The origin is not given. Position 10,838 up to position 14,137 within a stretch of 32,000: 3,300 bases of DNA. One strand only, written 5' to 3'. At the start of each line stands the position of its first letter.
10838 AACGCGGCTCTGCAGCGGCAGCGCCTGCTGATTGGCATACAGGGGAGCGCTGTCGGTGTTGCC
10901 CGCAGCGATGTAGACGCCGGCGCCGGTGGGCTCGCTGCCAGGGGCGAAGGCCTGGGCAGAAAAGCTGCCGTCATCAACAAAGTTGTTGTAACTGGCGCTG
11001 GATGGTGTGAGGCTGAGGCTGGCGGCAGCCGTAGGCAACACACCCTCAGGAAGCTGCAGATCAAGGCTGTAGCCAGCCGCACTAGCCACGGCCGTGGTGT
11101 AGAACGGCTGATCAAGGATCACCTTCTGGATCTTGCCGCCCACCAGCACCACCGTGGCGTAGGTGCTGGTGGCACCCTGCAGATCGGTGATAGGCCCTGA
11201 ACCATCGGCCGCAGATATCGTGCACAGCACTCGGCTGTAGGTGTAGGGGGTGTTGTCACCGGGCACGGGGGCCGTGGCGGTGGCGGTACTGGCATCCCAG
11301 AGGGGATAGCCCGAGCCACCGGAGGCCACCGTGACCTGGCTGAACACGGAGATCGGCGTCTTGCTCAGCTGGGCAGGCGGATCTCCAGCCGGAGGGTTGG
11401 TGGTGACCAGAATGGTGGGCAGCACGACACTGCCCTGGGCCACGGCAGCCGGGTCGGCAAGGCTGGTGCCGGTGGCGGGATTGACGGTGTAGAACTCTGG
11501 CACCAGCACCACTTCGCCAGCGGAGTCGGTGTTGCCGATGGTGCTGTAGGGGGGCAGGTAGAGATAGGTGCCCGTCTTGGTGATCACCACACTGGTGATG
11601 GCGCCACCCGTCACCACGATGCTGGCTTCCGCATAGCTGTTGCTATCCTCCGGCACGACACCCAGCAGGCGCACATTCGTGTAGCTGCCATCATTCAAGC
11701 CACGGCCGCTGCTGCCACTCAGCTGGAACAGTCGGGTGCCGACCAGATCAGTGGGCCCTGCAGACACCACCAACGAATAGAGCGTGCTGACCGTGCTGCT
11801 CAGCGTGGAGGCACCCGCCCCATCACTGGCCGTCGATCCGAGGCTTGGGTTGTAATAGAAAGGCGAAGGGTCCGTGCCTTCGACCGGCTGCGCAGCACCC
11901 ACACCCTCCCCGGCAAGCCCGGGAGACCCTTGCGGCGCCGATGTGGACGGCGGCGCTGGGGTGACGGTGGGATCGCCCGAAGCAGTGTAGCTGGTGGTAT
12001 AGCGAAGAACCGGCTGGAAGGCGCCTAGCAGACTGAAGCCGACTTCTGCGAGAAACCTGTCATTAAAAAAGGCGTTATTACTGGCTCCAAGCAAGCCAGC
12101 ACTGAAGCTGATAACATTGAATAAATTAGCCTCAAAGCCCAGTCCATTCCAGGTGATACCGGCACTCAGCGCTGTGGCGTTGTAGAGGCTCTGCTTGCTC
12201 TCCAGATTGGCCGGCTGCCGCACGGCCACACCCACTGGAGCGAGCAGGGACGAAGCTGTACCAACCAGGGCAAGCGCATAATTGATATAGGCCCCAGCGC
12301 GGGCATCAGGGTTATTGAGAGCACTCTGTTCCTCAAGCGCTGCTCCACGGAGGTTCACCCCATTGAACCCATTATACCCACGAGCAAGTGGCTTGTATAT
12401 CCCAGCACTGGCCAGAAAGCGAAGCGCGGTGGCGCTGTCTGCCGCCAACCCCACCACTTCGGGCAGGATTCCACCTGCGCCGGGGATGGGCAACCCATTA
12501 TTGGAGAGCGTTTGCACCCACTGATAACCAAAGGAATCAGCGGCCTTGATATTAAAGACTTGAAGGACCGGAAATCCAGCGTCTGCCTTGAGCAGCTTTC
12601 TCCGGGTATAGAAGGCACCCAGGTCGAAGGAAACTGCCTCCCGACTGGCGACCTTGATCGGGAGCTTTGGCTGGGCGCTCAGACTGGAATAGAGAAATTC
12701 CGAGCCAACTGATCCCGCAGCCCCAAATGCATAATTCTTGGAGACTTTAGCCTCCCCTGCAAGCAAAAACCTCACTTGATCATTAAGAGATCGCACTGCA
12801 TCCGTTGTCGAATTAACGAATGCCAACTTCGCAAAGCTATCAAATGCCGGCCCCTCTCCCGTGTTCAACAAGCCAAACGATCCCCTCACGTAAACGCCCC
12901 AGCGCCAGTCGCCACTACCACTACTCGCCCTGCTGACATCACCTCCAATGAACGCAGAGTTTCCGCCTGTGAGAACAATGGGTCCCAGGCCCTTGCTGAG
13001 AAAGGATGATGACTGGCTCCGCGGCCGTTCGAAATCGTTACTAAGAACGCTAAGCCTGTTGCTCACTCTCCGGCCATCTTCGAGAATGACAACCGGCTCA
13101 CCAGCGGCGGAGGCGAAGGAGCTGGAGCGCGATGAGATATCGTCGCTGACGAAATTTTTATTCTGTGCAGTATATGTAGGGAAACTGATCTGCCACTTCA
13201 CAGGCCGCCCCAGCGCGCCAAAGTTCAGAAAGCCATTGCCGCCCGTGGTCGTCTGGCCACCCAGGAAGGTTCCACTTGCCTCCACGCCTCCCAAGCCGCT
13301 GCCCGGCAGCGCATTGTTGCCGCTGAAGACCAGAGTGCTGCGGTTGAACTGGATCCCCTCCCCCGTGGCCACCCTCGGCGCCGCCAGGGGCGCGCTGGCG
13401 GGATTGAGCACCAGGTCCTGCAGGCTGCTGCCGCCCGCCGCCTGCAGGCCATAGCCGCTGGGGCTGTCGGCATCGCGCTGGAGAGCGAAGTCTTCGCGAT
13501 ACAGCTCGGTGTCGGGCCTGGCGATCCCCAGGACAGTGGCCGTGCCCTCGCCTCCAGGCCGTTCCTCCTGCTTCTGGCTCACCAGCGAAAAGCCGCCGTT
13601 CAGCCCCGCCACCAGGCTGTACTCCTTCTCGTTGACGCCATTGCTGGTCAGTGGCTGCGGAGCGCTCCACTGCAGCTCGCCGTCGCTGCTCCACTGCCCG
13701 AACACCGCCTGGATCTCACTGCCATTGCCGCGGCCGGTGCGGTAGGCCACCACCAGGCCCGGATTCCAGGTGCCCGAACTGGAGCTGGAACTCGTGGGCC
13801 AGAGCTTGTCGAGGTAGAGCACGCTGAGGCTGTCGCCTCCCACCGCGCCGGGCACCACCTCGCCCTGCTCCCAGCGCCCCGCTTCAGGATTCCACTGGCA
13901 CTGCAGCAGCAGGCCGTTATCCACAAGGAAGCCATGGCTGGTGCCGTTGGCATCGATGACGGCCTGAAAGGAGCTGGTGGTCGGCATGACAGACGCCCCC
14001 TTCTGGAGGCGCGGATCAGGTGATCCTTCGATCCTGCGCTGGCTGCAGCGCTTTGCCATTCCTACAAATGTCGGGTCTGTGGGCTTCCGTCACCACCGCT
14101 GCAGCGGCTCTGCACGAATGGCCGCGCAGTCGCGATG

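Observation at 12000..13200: AT-rich ~1.2 kb island inside the giant ORF encoding a beta-barrel-like segment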

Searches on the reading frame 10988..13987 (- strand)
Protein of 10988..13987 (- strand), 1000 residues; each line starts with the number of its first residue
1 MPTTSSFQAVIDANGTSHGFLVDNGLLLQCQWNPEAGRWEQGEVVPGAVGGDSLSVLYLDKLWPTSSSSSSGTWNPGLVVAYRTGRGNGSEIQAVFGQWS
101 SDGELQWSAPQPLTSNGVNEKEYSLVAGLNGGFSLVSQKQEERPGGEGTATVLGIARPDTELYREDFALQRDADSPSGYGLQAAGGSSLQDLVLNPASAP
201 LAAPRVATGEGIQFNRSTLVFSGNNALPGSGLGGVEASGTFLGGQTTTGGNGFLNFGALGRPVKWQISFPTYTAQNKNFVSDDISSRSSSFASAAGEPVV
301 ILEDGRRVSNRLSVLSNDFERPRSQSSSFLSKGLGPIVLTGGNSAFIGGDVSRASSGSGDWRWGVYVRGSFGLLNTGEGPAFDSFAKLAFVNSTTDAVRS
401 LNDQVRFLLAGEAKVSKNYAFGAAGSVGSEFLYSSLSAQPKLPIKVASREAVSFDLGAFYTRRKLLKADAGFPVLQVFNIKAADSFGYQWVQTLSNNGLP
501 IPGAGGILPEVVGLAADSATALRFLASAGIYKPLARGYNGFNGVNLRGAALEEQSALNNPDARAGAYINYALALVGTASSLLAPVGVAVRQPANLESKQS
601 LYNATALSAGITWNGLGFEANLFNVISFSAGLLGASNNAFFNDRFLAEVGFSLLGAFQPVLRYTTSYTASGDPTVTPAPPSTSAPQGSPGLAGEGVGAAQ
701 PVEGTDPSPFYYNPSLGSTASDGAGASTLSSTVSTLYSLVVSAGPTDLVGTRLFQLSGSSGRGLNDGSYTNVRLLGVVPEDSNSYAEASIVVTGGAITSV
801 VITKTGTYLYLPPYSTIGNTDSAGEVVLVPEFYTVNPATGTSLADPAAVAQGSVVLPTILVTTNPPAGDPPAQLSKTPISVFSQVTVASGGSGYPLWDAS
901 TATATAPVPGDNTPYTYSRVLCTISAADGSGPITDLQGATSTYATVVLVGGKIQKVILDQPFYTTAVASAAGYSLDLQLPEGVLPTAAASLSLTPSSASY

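Call 25: find_homologous_proteins(query=window:10988-13987:-, max_evalue=0.001)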
Query window:10988-13987:-: 8000 candidates shared short words with the query, none scored E <= 0.001.

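Call 27: find_related_loci(query=A1, collection=genome_contigs, flank=10000)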
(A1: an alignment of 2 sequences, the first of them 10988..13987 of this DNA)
Query A1 (1000 aa) in genome_contigs; peptide patterns used: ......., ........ (x = any residue, [..] = any of these).
102 stretches matched a pattern; 2 encode a relative of the query (tblastn E <= 1e-3); 2 distinct loci.
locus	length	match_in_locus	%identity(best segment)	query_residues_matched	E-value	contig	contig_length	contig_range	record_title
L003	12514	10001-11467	30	1-547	1e-41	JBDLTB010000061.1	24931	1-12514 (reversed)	MAG: Cyanobacteriota bacterium isolate kuparukriver_2019_sw_WHONDRS-S19S_0047_B_bin.8 scaffold_551979, whole genome shot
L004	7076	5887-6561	41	1-222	8e-42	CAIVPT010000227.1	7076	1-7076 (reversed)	MAG: uncultured Synechococcaceae cyanobacterium isolate Loclat_bin-12067 genome assembly, contig: bin-12067:227/320, who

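Call 50: search_protein_families(library=pfam, proteins=[L003:10598-11992:+], max_evalue=5)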
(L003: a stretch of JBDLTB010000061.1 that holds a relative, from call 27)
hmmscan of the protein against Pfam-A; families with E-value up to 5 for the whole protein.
L003:10598-11992:+ (465 aa): 1 family
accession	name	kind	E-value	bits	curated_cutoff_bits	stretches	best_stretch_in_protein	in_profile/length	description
PF13609.12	Porin_4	-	0.012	15.8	27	1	36-139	9-112/310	Gram-negative porin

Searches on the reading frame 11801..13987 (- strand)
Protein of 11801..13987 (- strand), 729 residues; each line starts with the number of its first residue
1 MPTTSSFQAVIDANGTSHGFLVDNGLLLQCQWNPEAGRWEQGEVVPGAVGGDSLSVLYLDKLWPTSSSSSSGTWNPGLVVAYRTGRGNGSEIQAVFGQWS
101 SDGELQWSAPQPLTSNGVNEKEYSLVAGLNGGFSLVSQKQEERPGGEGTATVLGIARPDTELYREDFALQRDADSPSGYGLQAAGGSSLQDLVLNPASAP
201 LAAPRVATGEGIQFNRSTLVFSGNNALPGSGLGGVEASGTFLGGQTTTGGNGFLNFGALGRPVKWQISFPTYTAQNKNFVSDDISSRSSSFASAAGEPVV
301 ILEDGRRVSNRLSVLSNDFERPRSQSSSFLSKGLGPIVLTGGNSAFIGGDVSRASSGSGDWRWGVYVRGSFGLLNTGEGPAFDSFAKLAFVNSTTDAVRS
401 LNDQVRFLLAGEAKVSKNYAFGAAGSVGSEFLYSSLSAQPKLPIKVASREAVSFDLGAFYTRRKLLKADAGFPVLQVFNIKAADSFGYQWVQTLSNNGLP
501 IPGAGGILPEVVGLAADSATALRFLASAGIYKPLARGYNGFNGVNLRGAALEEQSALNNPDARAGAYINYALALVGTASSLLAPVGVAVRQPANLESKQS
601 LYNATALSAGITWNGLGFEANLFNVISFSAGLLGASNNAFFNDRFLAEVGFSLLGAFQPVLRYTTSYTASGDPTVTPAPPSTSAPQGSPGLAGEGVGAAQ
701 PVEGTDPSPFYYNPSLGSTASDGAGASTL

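Call 6: search_protein_families(library=pfam, proteins=[window:11801-13987:-], max_evalue=10)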
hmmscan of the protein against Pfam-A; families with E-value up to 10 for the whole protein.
window:11801-13987:- (729 aa): 0 families

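Call 58: search_protein_families(library=ncbifam, proteins=[window:11801-13987:-], max_evalue=1)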
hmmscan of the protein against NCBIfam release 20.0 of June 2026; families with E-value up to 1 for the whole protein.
window:11801-13987:- (729 aa): 0 families

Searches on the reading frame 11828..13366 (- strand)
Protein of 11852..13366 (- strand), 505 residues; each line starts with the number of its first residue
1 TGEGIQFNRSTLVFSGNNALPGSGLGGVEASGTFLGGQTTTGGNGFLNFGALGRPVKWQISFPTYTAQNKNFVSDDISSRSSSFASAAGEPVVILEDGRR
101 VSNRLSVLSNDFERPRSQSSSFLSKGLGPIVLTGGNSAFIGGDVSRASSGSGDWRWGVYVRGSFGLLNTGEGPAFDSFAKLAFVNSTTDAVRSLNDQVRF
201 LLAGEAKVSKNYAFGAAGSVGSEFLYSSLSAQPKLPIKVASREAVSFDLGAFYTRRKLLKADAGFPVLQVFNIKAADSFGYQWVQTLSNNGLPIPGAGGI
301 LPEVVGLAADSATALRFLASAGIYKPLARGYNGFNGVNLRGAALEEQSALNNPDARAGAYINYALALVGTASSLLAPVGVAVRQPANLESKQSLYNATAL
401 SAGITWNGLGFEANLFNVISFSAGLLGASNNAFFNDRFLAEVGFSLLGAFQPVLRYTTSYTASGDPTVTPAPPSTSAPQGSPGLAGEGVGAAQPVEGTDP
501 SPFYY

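Call 6: search_protein_families(library=pfam, proteins=[window:11900-13300:-], max_evalue=10)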
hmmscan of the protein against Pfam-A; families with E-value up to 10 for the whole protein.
window:11900-13300:- (467 aa): 0 families

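Call 8: find_homologous_proteins(query=window:11828-13237:-, max_evalue=0.001)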
Query window:11828-13237:-: 8000 candidates shared short words with the query, none scored E <= 0.001.

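Call 9: search_solved_structures(query=window:11828-13237:-, max_evalue=10)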
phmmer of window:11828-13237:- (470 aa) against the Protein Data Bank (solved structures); distinct sequences matched with E-value up to 10: 0.

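Call 18: search_protein_representatives(protein=window:11828-13237:-)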
Query: 470 residues. Proteins with E-value up to 0.001 (for the whole library): 2; up to 1e-10: 2; up to 1e-30: 1. The best 2 are listed.
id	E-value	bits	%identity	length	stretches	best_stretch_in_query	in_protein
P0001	1.7e-149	514.9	59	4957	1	1-470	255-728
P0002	4.4e-11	58.7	29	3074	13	300-362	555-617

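Call 22: find_encoding_contigs(protein=P0001, flank=10000, max_places=6)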
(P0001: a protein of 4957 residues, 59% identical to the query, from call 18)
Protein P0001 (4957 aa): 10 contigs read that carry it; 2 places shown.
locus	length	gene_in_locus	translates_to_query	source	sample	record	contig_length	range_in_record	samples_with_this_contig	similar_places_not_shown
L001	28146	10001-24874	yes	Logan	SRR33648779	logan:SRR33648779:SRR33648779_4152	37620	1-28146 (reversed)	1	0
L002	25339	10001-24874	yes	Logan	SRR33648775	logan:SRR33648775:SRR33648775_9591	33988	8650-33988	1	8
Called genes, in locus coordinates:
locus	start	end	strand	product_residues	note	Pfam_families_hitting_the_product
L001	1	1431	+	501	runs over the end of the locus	-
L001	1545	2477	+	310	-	PF08357:SEFIR, PF13676:TIR_2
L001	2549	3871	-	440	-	PF01420:Methylase_S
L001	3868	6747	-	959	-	PF00270:DEAD, PF04851:ResIII, PF18766:SWI2_SNF2, PF08463:EcoEI_R_C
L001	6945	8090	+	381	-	PF01764:Lipase_3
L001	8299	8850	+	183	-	PF09335:VTT_dom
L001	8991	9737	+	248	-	PF00196:GerE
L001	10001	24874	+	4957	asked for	PF13517:FG-GAP_3 (faint), PF01839:FG-GAP (weak), PF00353:HemolysinCabind (faint), PF13448:DUF4114 (faint), PF03160:Calx-beta (weak)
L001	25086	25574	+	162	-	PF02075:RuvC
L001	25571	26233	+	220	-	PF01812:5-FTHF_cyc-lig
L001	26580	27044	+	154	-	-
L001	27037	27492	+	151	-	PF02657:SufE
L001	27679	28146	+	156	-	?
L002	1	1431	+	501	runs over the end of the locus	-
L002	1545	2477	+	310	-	PF08357:SEFIR, PF13676:TIR_2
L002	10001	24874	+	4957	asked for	PF13517:FG-GAP_3 (faint), PF01839:FG-GAP (weak), PF00353:HemolysinCabind (faint), PF13448:DUF4114 (faint), PF03160:Calx-beta (weak)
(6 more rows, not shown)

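Call 23: predict_structure(protein=window:11828-13237:-)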
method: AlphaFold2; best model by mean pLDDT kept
length: 470 residues; sequences in the alignment: 1
mean_pLDDT: 32.4   pTM: 0.20
mean pLDDT of the five models: 32.4, 26.1, 26.1, 25.3, 24.8
residues with pLDDT >= 90: 0; 70-90: 0; 50-70: 0; < 50: 470
segments of 3 or more residues with pLDDT < 50: 1-470
pLDDT, mean of each block of 10 residues (from residue 1): 35 30 29 31 32 29 27 33 35 34 36 32 27 25 27 27 30 24 24 23 25 27 26 34 36 34 33 37 33 38 42 40 41 31 31 30 34 40 36 41 39 32 35 35 34 37 32
secondary structure, 60 per line:
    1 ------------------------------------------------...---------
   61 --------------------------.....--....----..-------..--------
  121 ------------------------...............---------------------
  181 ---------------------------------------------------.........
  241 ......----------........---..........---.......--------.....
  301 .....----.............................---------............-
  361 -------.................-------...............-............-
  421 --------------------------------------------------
elements in order: E49-51 E87-91 E94-97 H145-159 H232-246 H257-264 H268-277 H281-287 H296-305 H310-338 H348-359 H368-384 H392-406 H408-419

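Call 37: find_homologous_proteins(query=A3, max_evalue=0.001)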
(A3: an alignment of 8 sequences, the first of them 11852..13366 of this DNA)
Query A3 (8 sequences): 8000 candidates shared short words with the query, none scored E <= 0.001.

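Call 38: search_solved_structures(query=A3, max_evalue=10)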
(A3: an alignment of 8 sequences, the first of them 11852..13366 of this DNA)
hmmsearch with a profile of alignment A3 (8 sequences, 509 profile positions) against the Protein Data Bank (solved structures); distinct sequences matched with E-value up to 10: 1.
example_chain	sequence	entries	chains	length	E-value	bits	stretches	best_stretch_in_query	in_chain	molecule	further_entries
9evs_e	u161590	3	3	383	0.27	13.3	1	139-240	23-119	mS45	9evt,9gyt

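Call 39: search_protein_families(library=pfam, alignment_id=A3, max_evalue=1)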
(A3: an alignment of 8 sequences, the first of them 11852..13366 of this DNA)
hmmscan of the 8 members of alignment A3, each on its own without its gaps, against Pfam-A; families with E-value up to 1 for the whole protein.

A. member 1, window:11852-13366:- (505 aa): 0 families

B. families by the number of members that match (of 8 scanned): 2 families
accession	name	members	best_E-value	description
PF13609.12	Porin_4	1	0.012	Gram-negative porin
PF18753.6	Nmad2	1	0.027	Nucleotide modification associated domain 2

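Call 49: predict_structure(alignment_id=A4)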
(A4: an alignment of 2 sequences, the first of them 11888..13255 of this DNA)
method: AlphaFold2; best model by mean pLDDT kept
length: 456 residues; sequences in the alignment: 2
mean_pLDDT: 26.7   pTM: 0.21
mean pLDDT of the five models: 26.7, 25.9, 23.6, 23.5, 22.7
residues with pLDDT >= 90: 0; 70-90: 0; 50-70: 0; < 50: 456
segments of 3 or more residues with pLDDT < 50: 1-456
pLDDT, mean of each block of 10 residues (from residue 1): 21 23 22 27 23 23 22 21 20 20 21 27 29 30 31 27 32 32 32 30 34 35 37 34 34 34 28 26 27 25 28 28 24 20 21 24 25 26 26 24 25 22 27 28 27 25
secondary structure, 60 per line:
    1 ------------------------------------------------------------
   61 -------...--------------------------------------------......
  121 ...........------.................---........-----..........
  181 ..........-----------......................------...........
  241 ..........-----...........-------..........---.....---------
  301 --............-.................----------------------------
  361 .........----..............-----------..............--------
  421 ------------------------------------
elements in order: E115-131 E138-154 H158-165 E171-190 E202-223 E230-250 E256-266 H274-283 H287-291 H303-314 H316-332 E361-369 E374-387 H399-412

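Call 50: search_protein_families(library=pfam, proteins=[L001:10622-12160:+], max_evalue=5)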
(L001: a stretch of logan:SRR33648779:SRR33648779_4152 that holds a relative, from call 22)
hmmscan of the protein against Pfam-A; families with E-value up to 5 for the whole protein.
L001:10622-12160:+ (513 aa): 0 families

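Call 58: search_protein_families(library=ncbifam, proteins=[P0001], max_evalue=1)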
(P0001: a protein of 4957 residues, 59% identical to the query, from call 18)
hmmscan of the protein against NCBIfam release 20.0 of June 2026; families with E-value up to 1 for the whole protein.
P0001 (4957 aa): 2 families
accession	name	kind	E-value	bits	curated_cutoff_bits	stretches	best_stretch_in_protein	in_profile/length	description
TIGR00845.1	caca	equivalog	0.0045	14.8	679.85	1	4456-4503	422-467/921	sodium/calcium exchanger 1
NF047539.1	XAC2610_fam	domain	0.06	13.8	35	1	2574-2602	4-31/89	XAC2610-related protein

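Call 60: search_dna_similar(query=window:11852-13366:-, collection=phages, mode=protein, max_evalue=0.01)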
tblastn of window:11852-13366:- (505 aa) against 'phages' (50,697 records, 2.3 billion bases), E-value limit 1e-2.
No match.

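Call 61: search_dna_similar(query=window:11852-13366:-, collection=plasmids, mode=protein, max_evalue=0.01)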
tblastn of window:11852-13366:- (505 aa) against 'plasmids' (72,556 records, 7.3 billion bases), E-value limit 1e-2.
No match.

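Call 72: search_protein_families(library=phrogs, alignment_id=A3, max_evalue=0.1)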
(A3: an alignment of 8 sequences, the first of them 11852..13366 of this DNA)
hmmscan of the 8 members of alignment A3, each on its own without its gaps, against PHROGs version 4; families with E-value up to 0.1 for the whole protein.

A. member 1, window:11852-13366:- (505 aa): 0 families

B. families by the number of members that match (of 8 scanned): 1 family
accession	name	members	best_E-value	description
phrog_37089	-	1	0.014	recombinase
